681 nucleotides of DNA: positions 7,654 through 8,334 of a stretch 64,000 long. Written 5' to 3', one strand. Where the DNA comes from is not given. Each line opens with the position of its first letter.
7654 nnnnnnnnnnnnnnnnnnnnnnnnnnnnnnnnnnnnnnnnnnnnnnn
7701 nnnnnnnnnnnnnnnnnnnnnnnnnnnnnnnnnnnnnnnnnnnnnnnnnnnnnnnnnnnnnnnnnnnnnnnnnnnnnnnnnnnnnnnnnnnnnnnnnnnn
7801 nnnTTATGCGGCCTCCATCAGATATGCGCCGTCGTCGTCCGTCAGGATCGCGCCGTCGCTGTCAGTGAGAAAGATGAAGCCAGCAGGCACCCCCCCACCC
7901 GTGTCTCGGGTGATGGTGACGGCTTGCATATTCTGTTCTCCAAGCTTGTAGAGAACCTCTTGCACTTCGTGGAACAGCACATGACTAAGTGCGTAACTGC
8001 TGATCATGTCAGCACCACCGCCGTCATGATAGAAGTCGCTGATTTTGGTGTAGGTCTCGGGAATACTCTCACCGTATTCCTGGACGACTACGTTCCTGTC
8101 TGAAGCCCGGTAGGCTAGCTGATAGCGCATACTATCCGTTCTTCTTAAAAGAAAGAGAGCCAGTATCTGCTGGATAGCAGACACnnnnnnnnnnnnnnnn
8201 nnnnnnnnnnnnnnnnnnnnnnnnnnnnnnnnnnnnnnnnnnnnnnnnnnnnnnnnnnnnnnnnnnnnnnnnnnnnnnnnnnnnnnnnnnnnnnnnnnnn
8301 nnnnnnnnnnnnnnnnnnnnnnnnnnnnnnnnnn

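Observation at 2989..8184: Duplicated small-protein + SGNH esterase module at the N4 capsid-decoration locus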

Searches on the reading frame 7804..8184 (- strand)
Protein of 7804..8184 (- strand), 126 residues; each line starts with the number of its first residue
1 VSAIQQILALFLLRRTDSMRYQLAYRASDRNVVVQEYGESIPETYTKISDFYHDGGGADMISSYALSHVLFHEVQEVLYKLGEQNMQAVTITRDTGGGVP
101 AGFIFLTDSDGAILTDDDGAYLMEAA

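Call 5: search_protein_families(library=pfam, proteins=[window:7804-8184:-], max_evalue=0.1)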
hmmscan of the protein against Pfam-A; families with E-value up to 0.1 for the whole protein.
window:7804-8184:- (126 aa): 0 families

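Call 6: search_protein_families(library=phrogs, proteins=[window:7804-8184:-], max_evalue=0.01)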
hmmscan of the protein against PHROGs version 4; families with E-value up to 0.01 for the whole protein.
window:7804-8184:- (126 aa): 0 families

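Call 8: search_dna_similar(query=window:7804-8184:-, collection=phages, mode=protein, max_rows=40, max_evalue=0.001)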
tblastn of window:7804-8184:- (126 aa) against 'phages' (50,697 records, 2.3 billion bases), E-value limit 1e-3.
Records with a match: 8; places in all: 8; records where one place covers at least 80% of the query: 0.
Best place of each record, by identity: 60-80% 1; <60% 7.
By first word of the organism name: Burkholderia 5; Stenotrophomonas 2; Caulobacter 1.
By host as written in the record: Burkholderia pseudomallei BpHNBP001 3; Stenotrophomonas maltophilia 2; Burkholderia pseudomallei HNBP001 1; Burkholdria pseudomallei 1; Caulobacter vibrioides CB15 1.
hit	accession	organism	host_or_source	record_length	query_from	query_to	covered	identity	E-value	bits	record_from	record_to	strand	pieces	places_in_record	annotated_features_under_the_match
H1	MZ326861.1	Stenotrophomonas phage Philippe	Stenotrophomonas maltophilia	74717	19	89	56%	36.8%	4e-5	47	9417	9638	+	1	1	IgG-like domain protein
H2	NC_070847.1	Stenotrophomonas phage Philippe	Stenotrophomonas maltophilia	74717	19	89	56%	36.8%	4e-5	47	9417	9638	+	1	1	IgG-like domain protein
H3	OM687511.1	Burkholderia phage vB_BpP_HN01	Burkholderia pseudomallei HNBP001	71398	22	94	58%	31.4%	1e-4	45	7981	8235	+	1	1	capsid decorating protein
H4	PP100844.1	Burkholderia phage vB_BpP_HN04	Burkholderia pseudomallei BpHNBP001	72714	22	94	58%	31.4%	1e-4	45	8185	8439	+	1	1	capsid decorating protein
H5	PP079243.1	Burkholderia phage vB_BpP_HN02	Burkholdria pseudomallei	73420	22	94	58%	30.2%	6e-4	44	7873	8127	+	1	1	tail protein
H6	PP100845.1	Burkholderia phage vB_BpP_HN05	Burkholderia pseudomallei BpHNBP001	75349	22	94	58%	30.2%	8e-4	43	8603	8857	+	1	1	capsid decorating protein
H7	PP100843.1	Burkholderia phage vB_BpP_HN03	Burkholderia pseudomallei BpHNBP001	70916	22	94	58%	30.2%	9e-4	43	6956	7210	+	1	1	capsid decorating protein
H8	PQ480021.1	Caulobacter phage DMCA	Caulobacter vibrioides CB15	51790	100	126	21%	77.8%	2e-5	48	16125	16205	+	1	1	hypothetical protein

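Call 9: get_annotated_region(hit=H1, flank=6000)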
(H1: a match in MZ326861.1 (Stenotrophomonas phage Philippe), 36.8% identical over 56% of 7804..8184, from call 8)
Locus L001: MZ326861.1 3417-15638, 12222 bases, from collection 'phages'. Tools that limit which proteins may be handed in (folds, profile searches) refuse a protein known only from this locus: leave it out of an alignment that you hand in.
description: Stenotrophomonas phage Philippe, complete genome.
organism: Stenotrophomonas phage Philippe (NCBI taxid 2859655)
taxonomy: Viruses; Duplodnaviria; Heunggongvirae; Uroviricota; Caudoviricetes; Schitoviridae; Philippevirus; Philippevirus philippe
host: Stenotrophomonas maltophilia; source: soil sample; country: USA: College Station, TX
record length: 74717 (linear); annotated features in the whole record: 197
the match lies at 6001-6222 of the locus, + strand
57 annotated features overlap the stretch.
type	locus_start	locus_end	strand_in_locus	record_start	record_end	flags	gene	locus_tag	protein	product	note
CDS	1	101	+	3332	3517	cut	-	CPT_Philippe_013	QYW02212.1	putative membrane protein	-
regulatory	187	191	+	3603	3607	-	-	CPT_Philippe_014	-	ribosome_binding_site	-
CDS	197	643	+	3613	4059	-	-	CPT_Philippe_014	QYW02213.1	ssDNA-binding protein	-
regulatory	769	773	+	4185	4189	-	-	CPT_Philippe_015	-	ribosome_binding_site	-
CDS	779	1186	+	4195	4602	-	-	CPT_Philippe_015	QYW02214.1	hypothetical protein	-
regulatory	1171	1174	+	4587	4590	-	-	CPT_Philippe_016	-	ribosome_binding_site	-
CDS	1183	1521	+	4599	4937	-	-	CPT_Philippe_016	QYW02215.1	hypothetical protein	-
regulatory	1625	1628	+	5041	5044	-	-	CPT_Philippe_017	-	ribosome_binding_site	-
CDS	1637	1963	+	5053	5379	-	-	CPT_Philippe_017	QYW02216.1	putative membrane protein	hit to tmhmm_tmd_8-0e59b3fe-f815-41d7-ad91-cc41326c41fe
regulatory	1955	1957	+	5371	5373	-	-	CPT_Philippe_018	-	ribosome_binding_site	-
CDS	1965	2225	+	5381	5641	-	-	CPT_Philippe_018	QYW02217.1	hypothetical protein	-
regulatory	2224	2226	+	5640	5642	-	-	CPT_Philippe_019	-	ribosome_binding_site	-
CDS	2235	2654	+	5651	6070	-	-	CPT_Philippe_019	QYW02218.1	hypothetical protein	-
regulatory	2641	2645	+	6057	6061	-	-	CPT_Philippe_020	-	ribosome_binding_site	-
CDS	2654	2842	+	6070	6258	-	-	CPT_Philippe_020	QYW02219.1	hypothetical protein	-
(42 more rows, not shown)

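Call 10: get_annotated_region(hit=H3, flank=6000)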
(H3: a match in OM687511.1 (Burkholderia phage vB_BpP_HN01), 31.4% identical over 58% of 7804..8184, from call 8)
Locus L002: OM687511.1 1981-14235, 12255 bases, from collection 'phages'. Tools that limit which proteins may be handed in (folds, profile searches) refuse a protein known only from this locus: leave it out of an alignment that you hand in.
description: Burkholderia phage vB_BpP_HN01, complete genome.
organism: Burkholderia phage vB_BpP_HN01 (NCBI taxid 2924716)
taxonomy: Viruses; Duplodnaviria; Heunggongvirae; Uroviricota; Caudoviricetes; Schitoviridae
host: Burkholderia pseudomallei HNBP001; source: farm soil; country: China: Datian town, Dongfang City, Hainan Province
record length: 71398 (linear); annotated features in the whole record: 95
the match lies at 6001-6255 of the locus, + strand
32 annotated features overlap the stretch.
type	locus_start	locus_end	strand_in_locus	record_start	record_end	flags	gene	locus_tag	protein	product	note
CDS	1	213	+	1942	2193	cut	-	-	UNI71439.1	YkgJ family cysteine cluster protein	ORF7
CDS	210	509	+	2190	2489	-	-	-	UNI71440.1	hypothetical protein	ORF8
CDS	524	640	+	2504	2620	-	-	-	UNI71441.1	hypothetical protein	ORF9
CDS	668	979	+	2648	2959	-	-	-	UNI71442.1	hypothetical protein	ORF10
CDS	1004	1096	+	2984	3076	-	-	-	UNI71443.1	hypothetical protein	ORF11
CDS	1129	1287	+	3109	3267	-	-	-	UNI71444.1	hypothetical protein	ORF12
CDS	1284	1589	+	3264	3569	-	-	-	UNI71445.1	hypothetical protein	ORF13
CDS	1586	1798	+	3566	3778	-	-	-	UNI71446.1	hypothetical protein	ORF14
CDS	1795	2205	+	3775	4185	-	-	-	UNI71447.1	ADP-ribosylglycohydrolase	ORF15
CDS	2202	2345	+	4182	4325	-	-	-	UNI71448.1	hypothetical protein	ORF16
CDS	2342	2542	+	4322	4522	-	-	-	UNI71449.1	hypothetical protein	ORF17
CDS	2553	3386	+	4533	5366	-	-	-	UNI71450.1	RNA polymerase 1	RNA polymerase 1_ORF18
CDS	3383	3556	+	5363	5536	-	-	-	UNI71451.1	hypothetical protein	ORF19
CDS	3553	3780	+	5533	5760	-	-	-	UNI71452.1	hypothetical protein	ORF20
CDS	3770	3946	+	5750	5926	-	-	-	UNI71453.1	hypothetical protein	ORF21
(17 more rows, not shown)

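Call 17: find_related_loci(query=A1, collection=viral_contigs, flank=7000)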
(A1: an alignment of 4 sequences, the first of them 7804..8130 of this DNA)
Query A1 (108 aa) in viral_contigs; peptide patterns used: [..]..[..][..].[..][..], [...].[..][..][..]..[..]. (x = any residue, [..] = any of these).
100 stretches matched a pattern; 3 encode a relative of the query (tblastn E <= 1e-3); 3 distinct loci.
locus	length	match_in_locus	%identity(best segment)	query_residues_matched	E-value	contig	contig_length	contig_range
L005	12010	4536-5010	38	2-73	5e-13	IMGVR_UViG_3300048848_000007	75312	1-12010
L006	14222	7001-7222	39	1-73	6e-13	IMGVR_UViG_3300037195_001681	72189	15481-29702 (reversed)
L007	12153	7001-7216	37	2-73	1e-11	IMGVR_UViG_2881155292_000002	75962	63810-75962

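Call 22: search_solved_structures(query=A1, max_evalue=10, show_alignments=3)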
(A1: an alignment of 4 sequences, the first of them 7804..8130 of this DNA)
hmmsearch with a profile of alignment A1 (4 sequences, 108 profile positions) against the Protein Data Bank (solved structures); distinct sequences matched with E-value up to 10: 3.
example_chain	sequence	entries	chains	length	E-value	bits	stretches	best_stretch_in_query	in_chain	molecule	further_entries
9d7z_J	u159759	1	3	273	1.5e-08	38.1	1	3-93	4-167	Ig-like domain-containing protein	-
9e99_J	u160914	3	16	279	7e-05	26.3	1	9-96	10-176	32 kDa protein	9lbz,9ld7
1f02_T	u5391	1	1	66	1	12.9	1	4-26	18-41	TRANSLOCATED INTIMIN RECEPTOR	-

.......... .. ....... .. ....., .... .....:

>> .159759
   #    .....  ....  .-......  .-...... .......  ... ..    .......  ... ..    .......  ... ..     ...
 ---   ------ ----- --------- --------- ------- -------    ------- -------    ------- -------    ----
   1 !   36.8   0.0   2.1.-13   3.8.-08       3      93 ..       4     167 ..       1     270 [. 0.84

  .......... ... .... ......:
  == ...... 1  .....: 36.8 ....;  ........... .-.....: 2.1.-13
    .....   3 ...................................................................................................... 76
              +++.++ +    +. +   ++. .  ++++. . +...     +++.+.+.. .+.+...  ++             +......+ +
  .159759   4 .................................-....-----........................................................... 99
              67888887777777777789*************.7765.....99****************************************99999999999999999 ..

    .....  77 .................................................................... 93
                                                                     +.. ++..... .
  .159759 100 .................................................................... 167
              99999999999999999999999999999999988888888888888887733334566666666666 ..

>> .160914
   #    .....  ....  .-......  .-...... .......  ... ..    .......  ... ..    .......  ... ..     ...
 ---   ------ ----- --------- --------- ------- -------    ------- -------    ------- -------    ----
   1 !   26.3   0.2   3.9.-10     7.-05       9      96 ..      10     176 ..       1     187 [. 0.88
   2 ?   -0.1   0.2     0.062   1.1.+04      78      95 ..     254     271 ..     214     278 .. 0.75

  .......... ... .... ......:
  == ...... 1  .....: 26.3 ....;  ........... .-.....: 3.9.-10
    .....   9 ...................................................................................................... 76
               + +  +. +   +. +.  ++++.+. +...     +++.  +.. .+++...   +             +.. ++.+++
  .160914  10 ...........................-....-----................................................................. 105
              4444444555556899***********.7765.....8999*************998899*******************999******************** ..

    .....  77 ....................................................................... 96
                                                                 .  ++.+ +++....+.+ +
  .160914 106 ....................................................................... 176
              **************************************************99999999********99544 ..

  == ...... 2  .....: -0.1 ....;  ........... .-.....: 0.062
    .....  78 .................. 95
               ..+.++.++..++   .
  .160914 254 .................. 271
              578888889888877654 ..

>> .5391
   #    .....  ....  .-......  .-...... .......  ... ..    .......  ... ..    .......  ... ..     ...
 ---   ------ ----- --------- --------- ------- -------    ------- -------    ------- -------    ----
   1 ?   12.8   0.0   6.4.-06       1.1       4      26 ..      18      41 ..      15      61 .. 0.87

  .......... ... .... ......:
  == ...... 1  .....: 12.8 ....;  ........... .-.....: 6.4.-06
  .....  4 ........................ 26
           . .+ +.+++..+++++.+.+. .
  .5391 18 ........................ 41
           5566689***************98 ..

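Call 28: get_annotated_region(hit=H8, flank=4000)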
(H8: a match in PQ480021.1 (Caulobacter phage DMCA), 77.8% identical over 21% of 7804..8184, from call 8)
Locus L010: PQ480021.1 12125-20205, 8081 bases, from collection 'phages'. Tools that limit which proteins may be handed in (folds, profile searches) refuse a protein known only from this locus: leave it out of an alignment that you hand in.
description: Caulobacter phage DMCA, complete genome.
organism: Caulobacter phage DMCA (NCBI taxid 3374725)
taxonomy: Viruses
host: Caulobacter vibrioides CB15; source: -; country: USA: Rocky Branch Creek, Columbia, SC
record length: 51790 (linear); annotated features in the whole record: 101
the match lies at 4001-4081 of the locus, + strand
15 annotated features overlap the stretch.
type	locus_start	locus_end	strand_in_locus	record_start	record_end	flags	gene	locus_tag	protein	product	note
CDS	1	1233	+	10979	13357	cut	-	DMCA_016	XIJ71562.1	tail tape measure protein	-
CDS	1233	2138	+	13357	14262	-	-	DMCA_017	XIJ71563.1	hypothetical protein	-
CDS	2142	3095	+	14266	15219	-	-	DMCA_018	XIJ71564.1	hypothetical protein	-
CDS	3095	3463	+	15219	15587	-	-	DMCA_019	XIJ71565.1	hypothetical protein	-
CDS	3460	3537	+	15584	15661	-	-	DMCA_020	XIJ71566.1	hypothetical protein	-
CDS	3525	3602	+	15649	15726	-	-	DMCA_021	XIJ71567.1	hypothetical protein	-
CDS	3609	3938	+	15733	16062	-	-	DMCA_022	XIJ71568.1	hypothetical protein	-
CDS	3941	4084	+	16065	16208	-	-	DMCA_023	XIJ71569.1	hypothetical protein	-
CDS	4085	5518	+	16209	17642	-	-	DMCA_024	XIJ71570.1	hypothetical protein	-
CDS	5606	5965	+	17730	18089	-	-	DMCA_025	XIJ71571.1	hypothetical protein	-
CDS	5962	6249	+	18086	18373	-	-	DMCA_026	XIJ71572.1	hypothetical protein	-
CDS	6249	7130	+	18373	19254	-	-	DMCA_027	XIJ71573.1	hypothetical protein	-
CDS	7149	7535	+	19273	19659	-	-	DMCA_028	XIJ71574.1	M15 family metallopeptidase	-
CDS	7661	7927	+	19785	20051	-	-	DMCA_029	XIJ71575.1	hypothetical protein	-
CDS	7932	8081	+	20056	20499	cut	-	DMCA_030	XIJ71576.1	tail fiber assembly protein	-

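Call 33: search_protein_families(library=pfam, proteins=[L010:4085-5518:+], max_evalue=0.1)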
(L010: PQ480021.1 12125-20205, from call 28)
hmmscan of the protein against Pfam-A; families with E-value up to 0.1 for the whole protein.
L010:4085-5518:+ (477 aa): 0 families

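Call 71: search_solved_structures(query=A4, max_evalue=0.01, show_alignments=0)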
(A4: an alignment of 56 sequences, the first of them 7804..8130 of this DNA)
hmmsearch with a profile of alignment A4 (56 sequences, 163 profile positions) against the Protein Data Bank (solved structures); distinct sequences matched with E-value up to 0.01: 36.
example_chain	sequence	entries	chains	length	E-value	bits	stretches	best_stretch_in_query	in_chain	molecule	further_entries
9pt5_A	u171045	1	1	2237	2.1e-22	83.1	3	79-159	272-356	Teneurin-like protein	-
9ifo_A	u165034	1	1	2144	2.1e-22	83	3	79-159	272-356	Teneurin-Like Protein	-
7x30_P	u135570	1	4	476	4.2e-19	72.3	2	81-159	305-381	Hoc-like protein ORF90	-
7quz_AAA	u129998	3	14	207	1.2e-18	70.8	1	78-162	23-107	Beta-1,3-glucanase bglH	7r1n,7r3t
9d7z_J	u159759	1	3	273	4e-18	69.1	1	1-158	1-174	Ig-like domain-containing protein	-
7z47_G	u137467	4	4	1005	1.8e-16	63.7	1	83-161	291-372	Surface protein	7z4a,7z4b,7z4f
9cuy_c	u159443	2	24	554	9e-15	58.2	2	72-162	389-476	Short tail fiber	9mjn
6n1a_A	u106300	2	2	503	1.3e-12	51.2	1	79-157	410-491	Carbohydrate-binding protein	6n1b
9e99_J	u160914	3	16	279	2e-11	47.3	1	1-84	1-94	32 kDa protein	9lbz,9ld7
9mfe_A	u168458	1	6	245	7.8e-11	45.4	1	66-162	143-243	Major tail protein V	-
2l04_A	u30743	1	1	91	2.3e-10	43.9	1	80-162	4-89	Major tail protein V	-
7t4f_A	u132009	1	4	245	1.5e-09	41.2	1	66-162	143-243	Tail tube protein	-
6p3e_A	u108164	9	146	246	1.6e-09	41.2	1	66-162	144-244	Tail tube protein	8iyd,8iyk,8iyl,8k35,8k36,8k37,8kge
9hcj_10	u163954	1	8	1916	4.1e-09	39.8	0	113-155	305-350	Nucleoporin 210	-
8zdj_S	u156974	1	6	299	1.2e-08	38.2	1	81-162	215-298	Tail Tube Protein (gp13)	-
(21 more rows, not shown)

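Call 75: predict_structure(alignment_id=A4)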
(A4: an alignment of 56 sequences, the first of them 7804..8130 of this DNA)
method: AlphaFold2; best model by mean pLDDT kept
length: 108 residues; sequences in the alignment: 56
mean_pLDDT: 86.9   pTM: 0.65
mean pLDDT of the five models: 86.9, 82.9, 82.0, 80.7, 78.9
residues with pLDDT >= 90: 60; 70-90: 34; 50-70: 14; < 50: 0
segments of 3 or more residues with pLDDT < 50: none
pLDDT, mean of each block of 10 residues (from residue 1): 94 95 95 80 69 92 97 81 80 89 82
secondary structure, 60 per line:
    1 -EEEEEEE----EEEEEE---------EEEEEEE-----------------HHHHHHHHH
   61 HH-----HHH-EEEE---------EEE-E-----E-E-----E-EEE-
elements in order: E2-8 E13-18 E28-34 H52-62 E72-75 E85-87 E105-107

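Call 78: fold_search(model_id=the predicted structure, library=pdb)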
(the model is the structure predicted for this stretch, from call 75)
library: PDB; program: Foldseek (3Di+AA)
matches with E <= 10: 279; with E <= 0.001: 4
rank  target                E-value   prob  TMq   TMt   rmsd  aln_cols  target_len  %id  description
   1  9e99_K                2.8e-04  1.00  0.55  0.23   2.9        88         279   17  Cryo-EM reconstruction of Escherichia phage N4 capsid (released 2025-02-19)
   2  9lbz_q                3.2e-04  1.00  0.57  0.33   2.6        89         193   17  unique-vertex of mature phage N4 (released 2025-04-16)
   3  9e99_J                3.6e-04  1.00  0.56  0.23   3.0        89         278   17  Cryo-EM reconstruction of Escherichia phage N4 capsid (released 2025-02-19)
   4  9d7z_J                5.7e-04  1.00  0.56  0.34   2.6        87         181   25  Shigella flexneri bacteriophage Moo19 Icosahedral Reconstruction (released 2025-01-15)
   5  9d7z_K                1.8e-02  1.00  0.55  0.34   2.6        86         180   26  Shigella flexneri bacteriophage Moo19 Icosahedral Reconstruction (released 2025-01-15)
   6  3oh0                  1.3e+00  0.25  0.21  0.05   9.2        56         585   16  Protein structure of USP from L. major bound to URIDINE-5'-TRIPHOSPHATE (released 2010-11-17)
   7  3in9_A                1.3e+00  0.94  0.22  0.06   0.7        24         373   21  Crystal structure of heparin lyase I complexed with disaccharide heparin (released 2009-09-29)
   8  3oh2                  1.3e+00  0.28  0.21  0.05   9.4        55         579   16  Protein structure of USP from L. major bound to URIDINE-5'-DIPHOSPHATE-GALACTOSE (released 2010-11-17)
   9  9g5y_A                1.4e+00  0.25  0.21  0.06   9.1        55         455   18  The structure of Aspergillus fumigatus UDP-GlcNAc pyrophosphorylase in complex with a fragment (released 2025-07-30)
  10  1jvg_A                1.5e+00  0.21  0.21  0.05   9.5        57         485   14  CRYSTAL STRUCTURE OF HUMAN AGX2 COMPLEXED WITH UDPGALNAC (released 2002-08-30)
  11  9grw_B                1.5e+00  0.89  0.21  0.06   0.9        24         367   25  Structure of Heparinase I from Bacteroides eggerthii in complex with calcium cofactor (released 2025-09-24)
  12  4r1l_B                1.6e+00  0.07  0.23  0.09   9.6        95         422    9  Crystal structure of a Putative Acyl-CoA ligase (BT_0428) from Bacteroides thetaiotaomicron VPI-5482 at 2.42 A resolut (released 2014-08-27)
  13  3ogz                  2.0e+00  0.14  0.19  0.05   8.8        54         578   17  Protein structure of USP from L. major in Apo-form (released 2010-11-17)
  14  3oh1                  2.0e+00  0.13  0.20  0.05   9.7        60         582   15  Protein structure of USP from L. major bound to URIDINE-5'-DIPHOSPHATE-Galacturonic acid (released 2010-11-17)
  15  8tgs                  2.0e+00  0.15  0.19  0.04   8.9        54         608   17  The crystal structure of the post-reactive state of UDP-sugar pyrophosphorylase from Leishmania major in complex with pr (released 2025-01-22)
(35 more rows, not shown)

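Call 107: search_protein_families(library=phrogs, proteins=[L010:3609-3938:+], max_evalue=0.01)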
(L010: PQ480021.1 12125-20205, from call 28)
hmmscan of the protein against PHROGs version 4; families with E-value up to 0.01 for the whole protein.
L010:3609-3938:+ (109 aa): 1 family
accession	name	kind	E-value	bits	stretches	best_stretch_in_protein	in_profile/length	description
phrog_32858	-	unknown function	0.00024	22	1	3-92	1-94/113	-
